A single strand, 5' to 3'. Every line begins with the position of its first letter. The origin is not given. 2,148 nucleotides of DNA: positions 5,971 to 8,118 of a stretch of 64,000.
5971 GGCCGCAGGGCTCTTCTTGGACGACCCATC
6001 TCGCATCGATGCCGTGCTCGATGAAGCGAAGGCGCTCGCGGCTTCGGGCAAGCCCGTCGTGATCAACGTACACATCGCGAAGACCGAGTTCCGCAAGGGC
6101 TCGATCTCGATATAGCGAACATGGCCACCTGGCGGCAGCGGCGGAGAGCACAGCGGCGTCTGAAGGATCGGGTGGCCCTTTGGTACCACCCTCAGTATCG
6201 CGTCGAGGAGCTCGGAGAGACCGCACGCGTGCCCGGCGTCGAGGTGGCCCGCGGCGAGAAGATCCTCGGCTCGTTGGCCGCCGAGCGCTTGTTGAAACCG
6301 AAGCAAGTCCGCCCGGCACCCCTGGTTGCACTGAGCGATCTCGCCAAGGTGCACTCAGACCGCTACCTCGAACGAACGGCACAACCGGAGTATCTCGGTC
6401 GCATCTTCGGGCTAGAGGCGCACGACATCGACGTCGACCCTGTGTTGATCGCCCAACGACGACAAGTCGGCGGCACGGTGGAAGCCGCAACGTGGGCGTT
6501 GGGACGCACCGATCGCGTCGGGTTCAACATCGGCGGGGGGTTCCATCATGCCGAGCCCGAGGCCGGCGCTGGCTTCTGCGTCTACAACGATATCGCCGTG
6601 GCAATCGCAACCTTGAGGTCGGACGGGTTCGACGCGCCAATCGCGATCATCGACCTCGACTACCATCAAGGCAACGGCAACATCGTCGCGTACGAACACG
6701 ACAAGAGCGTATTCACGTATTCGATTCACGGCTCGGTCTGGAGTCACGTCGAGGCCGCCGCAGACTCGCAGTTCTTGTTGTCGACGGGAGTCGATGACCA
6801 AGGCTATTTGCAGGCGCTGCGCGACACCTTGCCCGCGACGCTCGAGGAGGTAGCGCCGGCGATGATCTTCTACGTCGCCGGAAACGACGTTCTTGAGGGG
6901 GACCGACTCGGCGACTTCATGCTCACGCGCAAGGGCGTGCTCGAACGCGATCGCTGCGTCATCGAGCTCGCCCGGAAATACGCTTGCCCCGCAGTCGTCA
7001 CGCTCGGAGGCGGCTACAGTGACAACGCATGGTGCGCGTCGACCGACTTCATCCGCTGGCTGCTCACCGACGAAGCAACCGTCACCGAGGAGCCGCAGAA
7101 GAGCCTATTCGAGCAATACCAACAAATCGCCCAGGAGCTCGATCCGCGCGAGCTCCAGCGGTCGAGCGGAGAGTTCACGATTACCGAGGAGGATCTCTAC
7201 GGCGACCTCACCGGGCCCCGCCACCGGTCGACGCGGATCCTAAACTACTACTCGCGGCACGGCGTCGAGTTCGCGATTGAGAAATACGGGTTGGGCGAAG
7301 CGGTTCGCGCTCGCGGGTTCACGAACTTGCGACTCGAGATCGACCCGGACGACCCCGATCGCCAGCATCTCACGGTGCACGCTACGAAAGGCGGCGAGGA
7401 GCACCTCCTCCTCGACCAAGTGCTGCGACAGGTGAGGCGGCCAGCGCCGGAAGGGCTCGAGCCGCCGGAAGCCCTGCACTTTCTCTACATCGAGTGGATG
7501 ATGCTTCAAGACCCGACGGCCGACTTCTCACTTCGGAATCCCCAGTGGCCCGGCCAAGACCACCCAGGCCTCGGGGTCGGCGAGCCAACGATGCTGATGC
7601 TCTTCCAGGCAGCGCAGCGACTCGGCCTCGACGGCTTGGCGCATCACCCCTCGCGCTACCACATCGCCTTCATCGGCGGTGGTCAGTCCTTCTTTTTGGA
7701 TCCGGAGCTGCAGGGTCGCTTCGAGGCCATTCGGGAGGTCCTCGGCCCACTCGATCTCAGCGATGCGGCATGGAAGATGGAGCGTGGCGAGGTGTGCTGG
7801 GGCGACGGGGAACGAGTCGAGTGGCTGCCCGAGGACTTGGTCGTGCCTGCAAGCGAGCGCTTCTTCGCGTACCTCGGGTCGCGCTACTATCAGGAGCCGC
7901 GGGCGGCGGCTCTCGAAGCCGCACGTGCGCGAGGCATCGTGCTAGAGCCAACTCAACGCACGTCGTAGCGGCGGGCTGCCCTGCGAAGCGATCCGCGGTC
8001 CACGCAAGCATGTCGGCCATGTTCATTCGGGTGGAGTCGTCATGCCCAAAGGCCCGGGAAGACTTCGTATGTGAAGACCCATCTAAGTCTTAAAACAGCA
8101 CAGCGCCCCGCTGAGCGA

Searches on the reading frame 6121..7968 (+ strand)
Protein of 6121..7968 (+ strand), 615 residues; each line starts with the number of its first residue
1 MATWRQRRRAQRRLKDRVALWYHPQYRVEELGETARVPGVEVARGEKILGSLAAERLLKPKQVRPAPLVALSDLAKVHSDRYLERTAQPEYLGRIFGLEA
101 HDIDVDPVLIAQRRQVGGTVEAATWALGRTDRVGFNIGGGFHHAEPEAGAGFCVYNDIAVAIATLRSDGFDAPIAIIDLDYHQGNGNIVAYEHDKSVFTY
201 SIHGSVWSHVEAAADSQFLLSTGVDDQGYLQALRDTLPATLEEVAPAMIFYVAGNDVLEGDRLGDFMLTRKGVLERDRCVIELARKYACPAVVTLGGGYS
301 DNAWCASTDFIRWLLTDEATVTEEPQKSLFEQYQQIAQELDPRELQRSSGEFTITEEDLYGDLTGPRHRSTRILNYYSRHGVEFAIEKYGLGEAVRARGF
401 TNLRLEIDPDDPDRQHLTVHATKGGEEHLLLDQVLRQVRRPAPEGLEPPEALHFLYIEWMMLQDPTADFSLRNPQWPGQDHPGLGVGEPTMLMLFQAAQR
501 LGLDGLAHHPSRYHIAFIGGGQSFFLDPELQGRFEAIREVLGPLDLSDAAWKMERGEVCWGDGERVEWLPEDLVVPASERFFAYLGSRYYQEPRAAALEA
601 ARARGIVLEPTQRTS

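Call 65: search_protein_families(library=pfam, proteins=[window:6121-7968:+], max_evalue=0.00001)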
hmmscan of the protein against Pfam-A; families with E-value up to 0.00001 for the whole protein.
window:6121-7968:+ (615 aa): 1 family
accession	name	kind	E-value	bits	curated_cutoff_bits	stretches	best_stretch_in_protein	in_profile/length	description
PF00850.24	Hist_deacetyl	-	1.4e-46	159.6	27.9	1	43-306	6-289/298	Histone deacetylase domain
